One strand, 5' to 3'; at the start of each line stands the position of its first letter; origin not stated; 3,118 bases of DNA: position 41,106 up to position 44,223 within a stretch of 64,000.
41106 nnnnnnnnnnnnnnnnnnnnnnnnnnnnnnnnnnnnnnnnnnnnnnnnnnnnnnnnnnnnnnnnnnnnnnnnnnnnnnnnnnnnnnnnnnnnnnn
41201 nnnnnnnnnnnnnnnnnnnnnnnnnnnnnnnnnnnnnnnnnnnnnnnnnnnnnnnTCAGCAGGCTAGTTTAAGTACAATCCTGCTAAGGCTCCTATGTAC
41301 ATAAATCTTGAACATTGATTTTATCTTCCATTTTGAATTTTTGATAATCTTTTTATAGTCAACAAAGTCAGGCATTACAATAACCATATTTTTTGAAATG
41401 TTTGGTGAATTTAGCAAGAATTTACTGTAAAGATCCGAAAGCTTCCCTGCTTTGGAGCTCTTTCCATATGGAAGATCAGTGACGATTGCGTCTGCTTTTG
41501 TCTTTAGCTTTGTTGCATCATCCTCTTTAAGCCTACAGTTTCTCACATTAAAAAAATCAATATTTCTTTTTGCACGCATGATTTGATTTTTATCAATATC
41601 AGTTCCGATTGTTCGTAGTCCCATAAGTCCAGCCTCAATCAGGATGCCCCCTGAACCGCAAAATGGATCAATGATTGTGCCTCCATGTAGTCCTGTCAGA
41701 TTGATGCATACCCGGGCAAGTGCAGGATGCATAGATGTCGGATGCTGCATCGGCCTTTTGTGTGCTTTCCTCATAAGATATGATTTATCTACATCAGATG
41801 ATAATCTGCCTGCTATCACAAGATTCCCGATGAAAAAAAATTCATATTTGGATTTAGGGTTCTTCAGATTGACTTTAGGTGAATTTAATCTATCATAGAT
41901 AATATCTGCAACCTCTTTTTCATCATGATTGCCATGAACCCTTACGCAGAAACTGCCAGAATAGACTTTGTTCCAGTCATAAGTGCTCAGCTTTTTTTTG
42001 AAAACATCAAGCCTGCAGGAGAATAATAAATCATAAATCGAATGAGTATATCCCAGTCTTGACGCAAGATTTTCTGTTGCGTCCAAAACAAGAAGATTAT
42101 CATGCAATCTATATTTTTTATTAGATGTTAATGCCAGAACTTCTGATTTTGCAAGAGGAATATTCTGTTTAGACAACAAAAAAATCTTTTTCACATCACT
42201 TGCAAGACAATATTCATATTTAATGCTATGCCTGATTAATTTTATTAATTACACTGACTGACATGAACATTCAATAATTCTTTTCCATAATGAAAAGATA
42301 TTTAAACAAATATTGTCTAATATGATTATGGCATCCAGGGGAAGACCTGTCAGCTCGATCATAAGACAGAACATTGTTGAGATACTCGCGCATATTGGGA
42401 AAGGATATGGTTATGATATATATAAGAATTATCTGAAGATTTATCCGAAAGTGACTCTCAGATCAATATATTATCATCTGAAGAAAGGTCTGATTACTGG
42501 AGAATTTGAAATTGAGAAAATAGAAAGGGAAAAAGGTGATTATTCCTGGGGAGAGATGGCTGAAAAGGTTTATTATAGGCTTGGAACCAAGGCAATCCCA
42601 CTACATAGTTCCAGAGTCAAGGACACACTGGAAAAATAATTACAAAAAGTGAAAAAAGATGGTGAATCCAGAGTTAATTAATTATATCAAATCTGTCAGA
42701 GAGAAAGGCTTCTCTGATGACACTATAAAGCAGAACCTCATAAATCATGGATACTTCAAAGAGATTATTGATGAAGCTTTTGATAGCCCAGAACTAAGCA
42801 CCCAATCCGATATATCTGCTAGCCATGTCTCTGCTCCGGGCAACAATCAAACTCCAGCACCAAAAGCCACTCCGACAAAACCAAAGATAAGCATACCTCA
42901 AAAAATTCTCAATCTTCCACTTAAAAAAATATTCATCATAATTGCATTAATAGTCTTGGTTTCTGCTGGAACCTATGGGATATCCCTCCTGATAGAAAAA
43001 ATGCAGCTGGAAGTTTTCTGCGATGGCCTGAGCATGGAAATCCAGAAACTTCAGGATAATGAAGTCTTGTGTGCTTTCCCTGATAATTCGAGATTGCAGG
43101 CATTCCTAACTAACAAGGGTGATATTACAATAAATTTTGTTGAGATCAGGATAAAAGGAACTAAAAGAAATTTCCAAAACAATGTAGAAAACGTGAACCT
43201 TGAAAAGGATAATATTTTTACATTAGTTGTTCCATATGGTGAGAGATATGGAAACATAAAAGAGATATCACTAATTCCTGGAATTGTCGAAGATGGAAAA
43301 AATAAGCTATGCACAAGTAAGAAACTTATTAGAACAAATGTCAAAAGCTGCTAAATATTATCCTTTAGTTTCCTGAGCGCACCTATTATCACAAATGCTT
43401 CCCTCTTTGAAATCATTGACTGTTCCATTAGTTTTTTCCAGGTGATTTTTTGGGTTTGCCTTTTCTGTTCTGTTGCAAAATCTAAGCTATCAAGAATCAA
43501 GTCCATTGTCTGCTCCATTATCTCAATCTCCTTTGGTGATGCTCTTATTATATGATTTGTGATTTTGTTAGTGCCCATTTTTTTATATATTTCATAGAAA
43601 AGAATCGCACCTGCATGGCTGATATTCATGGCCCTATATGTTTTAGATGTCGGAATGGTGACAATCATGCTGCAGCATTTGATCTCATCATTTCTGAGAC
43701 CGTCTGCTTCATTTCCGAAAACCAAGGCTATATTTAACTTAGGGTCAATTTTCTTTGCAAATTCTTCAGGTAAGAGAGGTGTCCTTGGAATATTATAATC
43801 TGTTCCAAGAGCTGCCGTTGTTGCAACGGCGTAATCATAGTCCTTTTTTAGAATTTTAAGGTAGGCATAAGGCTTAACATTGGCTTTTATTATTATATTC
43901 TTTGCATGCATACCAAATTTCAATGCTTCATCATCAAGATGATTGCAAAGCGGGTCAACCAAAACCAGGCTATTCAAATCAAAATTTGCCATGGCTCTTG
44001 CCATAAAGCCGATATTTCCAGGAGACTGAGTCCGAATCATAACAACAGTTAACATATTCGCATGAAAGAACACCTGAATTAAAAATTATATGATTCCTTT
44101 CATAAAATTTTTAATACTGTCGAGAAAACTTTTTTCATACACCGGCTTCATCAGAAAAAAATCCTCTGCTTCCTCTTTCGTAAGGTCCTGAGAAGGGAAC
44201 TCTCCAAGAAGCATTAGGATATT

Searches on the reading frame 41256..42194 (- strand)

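Call 60: search_protein_families(library=pfam, proteins=[window:41256-42194:-], max_evalue=0.001)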
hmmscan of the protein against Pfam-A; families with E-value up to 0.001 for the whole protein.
window:41256-42194:- (312 aa): 8 families
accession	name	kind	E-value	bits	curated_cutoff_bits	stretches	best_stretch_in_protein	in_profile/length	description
PF01170.24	UPF0020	-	1.6e-25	90.4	22.3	1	145-299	2-191/197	RMKL-like, methyltransferase domain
PF01555.25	N6_N4_Mtase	-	2.7e-12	47.5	26.7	1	121-208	144-219/221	DNA methylase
PF13847.12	Methyltransf_31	-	4.5e-07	30.1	27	1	171-241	4-82/145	Methyltransferase domain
PF11599.14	AviRa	-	1.4e-06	28.4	25.7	0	151-224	30-109/232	RRNA methyltransferase AviRa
PF09445.16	Methyltransf_15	-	2.6e-06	27.5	22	1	173-219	3-49/165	RNA cap guanine-N2 methyltransferase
PF03602.21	Cons_hypoth95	-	6.8e-05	23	24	1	169-273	40-149/182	Conserved hypothetical protein 95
PF13649.12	Methyltransf_25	-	0.00023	22.2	27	1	174-237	1-68/97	Methyltransferase domain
PF06325.19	PrmA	-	0.00082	19.4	22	0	169-239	160-232/296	Ribosomal protein L11 methyltransferase (PrmA)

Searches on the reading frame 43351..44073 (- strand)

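Call 61: search_protein_families(library=pfam, proteins=[window:43351-44073:-], max_evalue=0.001)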
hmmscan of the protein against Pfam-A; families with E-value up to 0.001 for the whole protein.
window:43351-44073:- (240 aa): 1 family
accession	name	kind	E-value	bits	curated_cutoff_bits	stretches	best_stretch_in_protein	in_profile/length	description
PF00588.24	SpoU_methylase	-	7.4e-27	94.6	29.7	1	8-160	2-142/142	SpoU rRNA Methylase family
